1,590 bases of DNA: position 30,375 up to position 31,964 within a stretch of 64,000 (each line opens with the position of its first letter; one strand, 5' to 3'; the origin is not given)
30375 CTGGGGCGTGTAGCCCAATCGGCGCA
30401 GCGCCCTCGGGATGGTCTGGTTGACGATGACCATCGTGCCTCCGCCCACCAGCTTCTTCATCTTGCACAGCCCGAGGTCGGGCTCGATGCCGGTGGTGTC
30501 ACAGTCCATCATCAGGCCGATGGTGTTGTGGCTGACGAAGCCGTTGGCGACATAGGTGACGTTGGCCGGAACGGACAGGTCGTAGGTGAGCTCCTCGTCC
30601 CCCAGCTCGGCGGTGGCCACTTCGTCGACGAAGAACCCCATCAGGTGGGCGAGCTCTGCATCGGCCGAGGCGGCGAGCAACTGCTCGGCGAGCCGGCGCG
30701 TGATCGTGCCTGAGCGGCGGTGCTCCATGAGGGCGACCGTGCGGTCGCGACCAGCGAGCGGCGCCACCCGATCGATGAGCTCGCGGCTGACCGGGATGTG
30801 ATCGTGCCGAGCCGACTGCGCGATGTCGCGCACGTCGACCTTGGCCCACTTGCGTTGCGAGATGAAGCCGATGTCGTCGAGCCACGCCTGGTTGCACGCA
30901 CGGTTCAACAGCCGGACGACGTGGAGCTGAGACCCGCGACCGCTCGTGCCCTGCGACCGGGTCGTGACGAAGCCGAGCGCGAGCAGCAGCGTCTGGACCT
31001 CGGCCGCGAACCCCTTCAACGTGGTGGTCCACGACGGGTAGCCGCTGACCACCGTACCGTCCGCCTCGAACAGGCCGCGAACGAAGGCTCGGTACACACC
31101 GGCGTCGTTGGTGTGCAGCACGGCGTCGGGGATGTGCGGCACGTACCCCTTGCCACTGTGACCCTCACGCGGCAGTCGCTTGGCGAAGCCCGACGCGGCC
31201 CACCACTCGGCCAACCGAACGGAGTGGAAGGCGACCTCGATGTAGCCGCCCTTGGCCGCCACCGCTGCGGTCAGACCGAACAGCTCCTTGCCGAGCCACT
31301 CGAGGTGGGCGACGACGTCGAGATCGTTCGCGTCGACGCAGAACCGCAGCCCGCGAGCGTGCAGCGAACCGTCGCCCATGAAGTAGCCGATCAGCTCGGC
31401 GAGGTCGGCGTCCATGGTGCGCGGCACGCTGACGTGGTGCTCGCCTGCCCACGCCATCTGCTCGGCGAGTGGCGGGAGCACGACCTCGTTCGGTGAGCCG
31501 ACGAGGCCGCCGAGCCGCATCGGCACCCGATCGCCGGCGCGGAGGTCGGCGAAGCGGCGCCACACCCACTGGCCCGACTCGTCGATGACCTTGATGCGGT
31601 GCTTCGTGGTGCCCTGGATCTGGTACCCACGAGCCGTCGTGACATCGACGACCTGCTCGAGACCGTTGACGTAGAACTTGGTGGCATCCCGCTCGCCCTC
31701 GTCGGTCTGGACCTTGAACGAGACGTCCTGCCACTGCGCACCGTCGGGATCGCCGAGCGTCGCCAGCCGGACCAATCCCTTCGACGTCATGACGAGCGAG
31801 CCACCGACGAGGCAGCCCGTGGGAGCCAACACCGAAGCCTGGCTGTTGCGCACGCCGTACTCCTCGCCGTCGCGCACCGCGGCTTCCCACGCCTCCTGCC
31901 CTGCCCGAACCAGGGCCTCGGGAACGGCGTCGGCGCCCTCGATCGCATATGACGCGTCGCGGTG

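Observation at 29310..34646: nrdJ carries two large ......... inteins, one splitting the NPC(S/G)E radical-cysteine motif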

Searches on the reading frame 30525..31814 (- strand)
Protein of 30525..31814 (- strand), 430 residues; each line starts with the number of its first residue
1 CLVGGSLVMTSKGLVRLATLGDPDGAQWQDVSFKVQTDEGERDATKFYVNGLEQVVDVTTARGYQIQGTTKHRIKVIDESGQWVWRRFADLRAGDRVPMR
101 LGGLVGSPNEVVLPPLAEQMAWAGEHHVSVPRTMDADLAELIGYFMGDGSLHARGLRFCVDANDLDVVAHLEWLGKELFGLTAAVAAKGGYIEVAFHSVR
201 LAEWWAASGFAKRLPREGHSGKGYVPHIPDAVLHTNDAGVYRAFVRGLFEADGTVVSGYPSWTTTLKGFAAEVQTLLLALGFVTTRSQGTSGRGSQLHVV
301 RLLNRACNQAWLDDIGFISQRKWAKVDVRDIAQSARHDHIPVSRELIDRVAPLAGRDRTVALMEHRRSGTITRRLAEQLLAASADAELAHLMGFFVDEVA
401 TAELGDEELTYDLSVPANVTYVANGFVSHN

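Call 4: search_protein_families(library=pfam, proteins=[window:30525-31814:-], max_evalue=0.01)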
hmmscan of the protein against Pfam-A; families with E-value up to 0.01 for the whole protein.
window:30525-31814:- (430 aa): 2 families
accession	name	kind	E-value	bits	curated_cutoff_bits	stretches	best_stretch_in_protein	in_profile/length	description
PF14528.11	LAGLIDADG_3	-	2.6e-15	56.9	22.5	1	240-316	2-82/82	LAGLIDADG-like domain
PF14890.11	Intein_splicing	-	3e-10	40.6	35.8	1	39-430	37-155/155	Intein splicing domain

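Call 5: search_protein_families(library=ncbifam, proteins=[window:30525-31814:-], max_evalue=0.01)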
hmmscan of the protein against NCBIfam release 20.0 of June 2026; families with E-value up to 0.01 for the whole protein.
window:30525-31814:- (430 aa): 9 families
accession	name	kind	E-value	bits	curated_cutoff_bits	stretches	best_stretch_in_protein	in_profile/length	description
NF038098.1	GyrA_w_intein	exception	1e-15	56.8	1850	2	227-430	323-537/1232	intein-containing DNA gyrase subunit A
NF005852.0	PRK07773.1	equivalog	4.6e-10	38.4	780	1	41-430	439-826/886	replicative DNA helicase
NF006207.0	PRK08332.1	equivalog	4.6e-08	30.8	2400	1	50-284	943-1141/1684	vitamin B12-dependent ribonucleotide reductase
NF011287.0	PRK14698.1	equivalog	3.9e-06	25.1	1238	1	43-253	300-498/1017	V-type ATP synthase subunit A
NF003157.0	PRK04132.1-2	equivalog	9.8e-06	23.7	1103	1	135-326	169-352/864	replication factor C small subunit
NF003159.0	PRK04132.1-4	equivalog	2.7e-05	22.4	999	1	133-350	175-365/852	replication factor C small subunit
TIGR01443.1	intein_Cterm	domain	2.9e-05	24.1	15.6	1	410-430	2-23/24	intein C-terminal splicing region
TIGR01445.1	intein_Nterm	domain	0.0013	19.7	24.5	1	1-74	1-81/83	intein N-terminal splicing region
NF045703.1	rSAM_Tes_intein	exception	0.0069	14.2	1700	0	134-176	367-411/1040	tetraether lipid synthase Tes, intein-containing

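Call 7: search_solved_structures(query=window:30525-31814:-, max_evalue=0.01, show_alignments=2)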
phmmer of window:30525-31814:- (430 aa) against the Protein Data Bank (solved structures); distinct sequences matched with E-value up to 0.01: 2.
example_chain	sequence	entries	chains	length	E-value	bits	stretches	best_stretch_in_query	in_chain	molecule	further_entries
7qsu_A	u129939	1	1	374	1.6e-06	30.7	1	121-285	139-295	V-ATPase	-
7qss_A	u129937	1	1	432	2.4e-06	30.1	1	121-284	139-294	V-type ATP synthase alpha chain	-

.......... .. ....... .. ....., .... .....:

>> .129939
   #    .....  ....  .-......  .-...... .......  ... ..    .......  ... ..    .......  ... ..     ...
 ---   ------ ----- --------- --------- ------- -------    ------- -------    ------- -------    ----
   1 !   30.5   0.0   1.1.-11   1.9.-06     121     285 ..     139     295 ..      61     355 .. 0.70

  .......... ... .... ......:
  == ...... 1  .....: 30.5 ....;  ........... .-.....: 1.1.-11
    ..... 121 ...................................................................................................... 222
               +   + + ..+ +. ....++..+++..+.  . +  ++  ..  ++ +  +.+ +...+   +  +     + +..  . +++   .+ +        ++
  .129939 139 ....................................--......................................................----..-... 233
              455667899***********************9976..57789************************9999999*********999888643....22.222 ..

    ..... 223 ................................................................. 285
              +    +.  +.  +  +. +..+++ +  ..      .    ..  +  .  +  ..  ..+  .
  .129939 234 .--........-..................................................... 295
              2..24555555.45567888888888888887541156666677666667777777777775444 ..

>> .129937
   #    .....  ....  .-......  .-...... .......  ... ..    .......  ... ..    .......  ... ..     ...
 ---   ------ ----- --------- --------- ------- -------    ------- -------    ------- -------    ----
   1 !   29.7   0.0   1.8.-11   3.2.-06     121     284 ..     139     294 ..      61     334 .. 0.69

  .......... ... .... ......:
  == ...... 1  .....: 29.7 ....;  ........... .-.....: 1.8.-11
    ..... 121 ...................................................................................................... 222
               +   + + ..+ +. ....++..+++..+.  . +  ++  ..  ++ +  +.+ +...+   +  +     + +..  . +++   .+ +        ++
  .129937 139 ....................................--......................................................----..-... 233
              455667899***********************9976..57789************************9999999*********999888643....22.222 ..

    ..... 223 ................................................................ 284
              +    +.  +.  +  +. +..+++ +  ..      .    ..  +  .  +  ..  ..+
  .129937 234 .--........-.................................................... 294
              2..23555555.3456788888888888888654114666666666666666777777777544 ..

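Call 26: find_homologous_proteins(query=window:30525-31814:-, max_evalue=0.00001)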
Query window:30525-31814:- (430 aa): 263 proteins with E <= 0.00001 among 8000 candidates; the best 120 are listed.
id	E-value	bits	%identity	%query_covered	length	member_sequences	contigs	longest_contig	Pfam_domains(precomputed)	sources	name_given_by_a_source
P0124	1.2e-160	553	59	100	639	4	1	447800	PF02867.21,PF14528.12,PF14890.12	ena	-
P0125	1.3e-159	550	69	83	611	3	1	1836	PF02867.21,PF14528.12,PF12637.15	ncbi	ncbi:MAG: LAGLIDADG family homing endonuclease, partial [Ilumatobacteraceae bacterium]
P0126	1.9e-155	536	57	100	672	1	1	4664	PF02867.21,PF14528.12,PF14890.12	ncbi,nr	ncbi:MAG: intein-containing adenosylcobalamin-dependent ribonucleoside-diphosphate reductase, partia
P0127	3.3e-153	529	58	100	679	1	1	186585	PF02867.21,PF14528.12,PF14890.12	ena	-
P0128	6.9e-152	525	57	100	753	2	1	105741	PF02867.21,PF14528.12,PF14890.12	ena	-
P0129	9.2e-144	498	51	100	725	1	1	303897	PF02867.21,PF14528.12,PF14890.12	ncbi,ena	-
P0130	9.7e-143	494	65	80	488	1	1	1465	PF02867.21,PF14528.12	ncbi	ncbi:MAG: LAGLIDADG family homing endonuclease, partial [Actinomycetota bacterium]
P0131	3.8e-137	476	58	89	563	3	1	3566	PF02867.21,PF14528.12,PF14890.12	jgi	jgi:ribonucleoside-diphosphate reductase alpha chain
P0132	1.2e-135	471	57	90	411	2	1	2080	PF14528.12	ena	-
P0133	4.6e-131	456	56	86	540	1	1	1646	PF02867.21,PF14528.12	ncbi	ncbi:MAG TPA: LAGLIDADG family homing endonuclease, partial [Candidatus Limnocylindrales bacterium]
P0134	3.9e-130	453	56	88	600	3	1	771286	PF02867.21,PF14528.12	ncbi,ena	-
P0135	1.7e-128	448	67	71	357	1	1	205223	PF14528.12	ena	-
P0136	1.7e-127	444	52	100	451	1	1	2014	PF14528.12,PF14890.12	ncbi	ncbi:MAG: LAGLIDADG family homing endonuclease, partial [Dermatophilaceae bacterium]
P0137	1.2e-126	441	60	79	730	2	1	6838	PF02867.21,PF14528.12,PF14890.12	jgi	jgi:ribonucleoside-diphosphate reductase alpha chain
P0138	6.5e-126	439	68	66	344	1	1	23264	PF14528.12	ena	-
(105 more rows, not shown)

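Call 33: search_dna_similar(query=window:30525-31814:-, collection=phages, mode=protein, max_rows=15)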
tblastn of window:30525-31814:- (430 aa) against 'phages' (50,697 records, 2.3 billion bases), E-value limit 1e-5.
Records with a match: 29; places in all: 30; records where one place covers at least 80% of the query: 27.
Best place of each record, by identity: <60% 29.
By first word of the organism name: Staphylococcus 19; Bacillus 5; Xanthomonas 2; Psychrobacillus 1; uncultured 1; Silviavirus 1.
By host as written in the record: Staphylococcus aureus 8; - 7; Staphylococcus aureus (phage propagation strain 47) 4; Bacillus megaterium 2; Xanthomonas hortorum pv. vitians CFBP8640 2; Psychrobacillus psychrodurans 1; Bacillus subtilis subsp. subtilis str. 168 1; Staphylococcus aureus KCTC 1621 1; and 3 more.
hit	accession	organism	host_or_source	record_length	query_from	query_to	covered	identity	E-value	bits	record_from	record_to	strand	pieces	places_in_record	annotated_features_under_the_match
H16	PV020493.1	Staphylococcus phage RSM-J51Sa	-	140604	1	430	100%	23.8%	1e-11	73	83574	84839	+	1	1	record has no annotation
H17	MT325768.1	Psychrobacillus phage Perkons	Psychrobacillus psychrodurans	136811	1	430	100%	23.7%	7e-34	140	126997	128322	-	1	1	terminase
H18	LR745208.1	uncultured phage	metagenomic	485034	1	430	100%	22.9%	5e-9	64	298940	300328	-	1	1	record has no annotation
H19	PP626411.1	Bacillus phage fHSPT3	Bacillus subtilis subsp. subtilis str. ...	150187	1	430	100%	22.7%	5e-14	80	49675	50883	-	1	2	hypothetical protein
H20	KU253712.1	Bacillus phage Eldridge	Bacillus megaterium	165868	1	430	100%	21.6%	1e-10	70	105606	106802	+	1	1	DNA polymerase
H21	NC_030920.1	Bacillus phage Eldridge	Bacillus megaterium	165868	1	430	100%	21.6%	1e-10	70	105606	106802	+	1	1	DNA polymerase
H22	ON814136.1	Staphylococcus phage vB_SauM-V1SA22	Staphylococcus aureus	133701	1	430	100%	21.0%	4e-13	77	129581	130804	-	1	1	DNA polymerase I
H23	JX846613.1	Staphylococcus phage vB_SauM_Romulus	Staphylococcus aureus (phage ...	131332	1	430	100%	21.0%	5e-13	77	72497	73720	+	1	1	promoter | similar to DNA polymerase | putative intein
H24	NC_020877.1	Staphylococcus phage vB_SauM_Romulus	Staphylococcus aureus (phage ...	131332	1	430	100%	21.0%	5e-13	77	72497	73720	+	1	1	promoter | similar to DNA polymerase | putative intein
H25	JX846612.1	Staphylococcus phage vB_SauM_Remus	Staphylococcus aureus (phage ...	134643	1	430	100%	21.0%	5e-13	77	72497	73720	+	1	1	similar to DNA polymerase | putative intein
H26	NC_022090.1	Staphylococcus phage vB_SauM_Remus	Staphylococcus aureus (phage ...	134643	1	430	100%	21.0%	5e-13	77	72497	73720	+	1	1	similar to DNA polymerase | putative intein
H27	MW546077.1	Staphylococcus phage Romulus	-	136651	1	430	100%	21.0%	5e-13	77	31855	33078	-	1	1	hypothetical protein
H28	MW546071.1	Staphylococcus phage PM56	-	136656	1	430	100%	21.0%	5e-13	77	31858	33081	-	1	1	hypothetical protein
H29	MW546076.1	Silviavirus remus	-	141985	1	430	100%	21.0%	5e-13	77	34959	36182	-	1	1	hypothetical protein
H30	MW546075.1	Staphylococcus phage PM93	-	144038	1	430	100%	21.0%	5e-13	77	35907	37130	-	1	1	hypothetical protein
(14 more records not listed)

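Call 68: predict_structure(alignment_id=A3)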
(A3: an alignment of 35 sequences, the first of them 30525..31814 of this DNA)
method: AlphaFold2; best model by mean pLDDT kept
length: 430 residues; sequences in the alignment: 35
mean_pLDDT: 92.5   pTM: 0.92
mean pLDDT of the five models: 92.5, 92.1, 91.7, 91.5, 91.3
residues with pLDDT >= 90: 359; 70-90: 53; 50-70: 18; < 50: 0
segments of 3 or more residues with pLDDT < 50: none
pLDDT, mean of each block of 10 residues (from residue 1): 95 95 93 93 93 97 97 94 95 97 94 85 76 98 97 95 98 97 96 96 96 83 89 98 98 94 95 97 94 89 90 97 91 71 91 85 90 92 93 95 96 79 93
secondary structure, 60 per line:
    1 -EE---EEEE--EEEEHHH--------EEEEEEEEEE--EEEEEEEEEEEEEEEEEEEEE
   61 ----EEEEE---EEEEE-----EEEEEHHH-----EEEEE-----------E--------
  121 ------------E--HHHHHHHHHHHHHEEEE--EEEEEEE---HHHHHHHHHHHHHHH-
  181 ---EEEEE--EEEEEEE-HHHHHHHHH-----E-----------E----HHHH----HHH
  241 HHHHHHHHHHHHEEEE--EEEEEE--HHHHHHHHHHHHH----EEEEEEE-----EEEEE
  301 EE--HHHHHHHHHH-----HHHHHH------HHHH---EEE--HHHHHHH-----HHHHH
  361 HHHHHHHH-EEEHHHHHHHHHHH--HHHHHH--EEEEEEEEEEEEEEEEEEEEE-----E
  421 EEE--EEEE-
elements in order: E7-10 E13-16 E28-37 E40-60 E65-69 E73-77 E83-87 E96-100 H136-148 E149-152 E155-161 H165-179 E184-188 E191-197 H199-207 H230-233 H238-252 E253-256 E259-264 H267-279 E284-290 E296-302 H305-314 H320-325 H332-335 E339-341 H344-350 H356-368 E370-372 H373-383 H386-391 E394-414 E420-423 E426-429

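Call 72: fold_search(model_id=the predicted structure, library=pdb)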
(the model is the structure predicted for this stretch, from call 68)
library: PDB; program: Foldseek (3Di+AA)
matches with E <= 10: 554; with E <= 0.001: 67
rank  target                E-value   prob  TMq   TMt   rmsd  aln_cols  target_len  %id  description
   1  7qss                  3.6e-24  1.00  0.75  0.75   4.8       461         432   19  Crystal structure of homing endonuclease-associated TliVMA intein (C1A) (released 2022-03-30)
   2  7qsu                  5.0e-21  1.00  0.63  0.73   5.7       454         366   17  Crystal structure of homing endonuclease-associated TliVMA intein (C1A, d333-339) (released 2022-03-30)
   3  1dq3                  4.0e-18  1.00  0.65  0.62   7.3       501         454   15  CRYSTAL STRUCTURE OF AN ARCHAEAL INTEIN-ENCODED HOMING ENDONUCLEASE PI-PFUI (released 2000-07-05)
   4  7qst                  1.8e-17  1.00  0.61  0.71   5.1       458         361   17  Crystal structure of homing endonuclease-associated PhoVMA intein (C1A) (released 2022-03-30)
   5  2cw7                  7.2e-17  1.00  0.63  0.52   7.2       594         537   14  Crystal structure of intein homing endonuclease II (released 2006-04-18)
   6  1vde_B                2.8e-13  1.00  0.48  0.48   8.4       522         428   13  PI-SCEI, A HOMING ENDONUCLEASE WITH PROTEIN SPLICING ACTIVITY (released 1998-04-08)
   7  1vde_A                3.5e-12  1.00  0.49  0.49   8.2       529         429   13  PI-SCEI, A HOMING ENDONUCLEASE WITH PROTEIN SPLICING ACTIVITY (released 1998-04-08)
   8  1um2_B                3.7e-12  1.00  0.47  0.48   9.7       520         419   12  Crystal Structure of the Vma1-Derived Endonuclease with the Ligated Extein Segment (released 2004-09-22)
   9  1lws_A                4.0e-11  1.00  0.45  0.45   8.5       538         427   13  Crystal structure of the intein homing endonuclease PI-SceI bound to its recognition sequence (released 2002-09-27)
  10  1dfa                  1.9e-10  1.00  0.45  0.47  12.1       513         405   13  CRYSTAL STRUCTURE OF PI-SCEI IN C2 SPACE GROUP (released 1999-12-08)
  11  1um2_A                2.0e-10  1.00  0.45  0.46  12.7       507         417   13  Crystal Structure of the Vma1-Derived Endonuclease with the Ligated Extein Segment (released 2004-09-22)
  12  1jva_B                3.3e-10  1.00  0.48  0.48   9.5       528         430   11  CRYSTAL STRUCTURE OF THE VMA1-DERIVED ENDONUCLEASE BEARING THE N AND C EXTEIN PROPEPTIDES (released 2002-08-29)
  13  1ef0_B                1.5e-09  1.00  0.44  0.47  10.7       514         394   14  CRYSTAL STRUCTURE OF PI-SCEI MINIPRECURSOR (released 2000-06-07)
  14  1am2                  5.4e-07  1.00  0.23  0.53  19.5       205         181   14  GYRA INTEIN FROM MYCOBACTERIUM XENOPI (released 1998-06-24)
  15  4oz6_A                8.0e-07  1.00  0.22  0.54   1.9       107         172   20  Structure of the Branched Intermediate in Protein Splicing (released 2014-05-14)
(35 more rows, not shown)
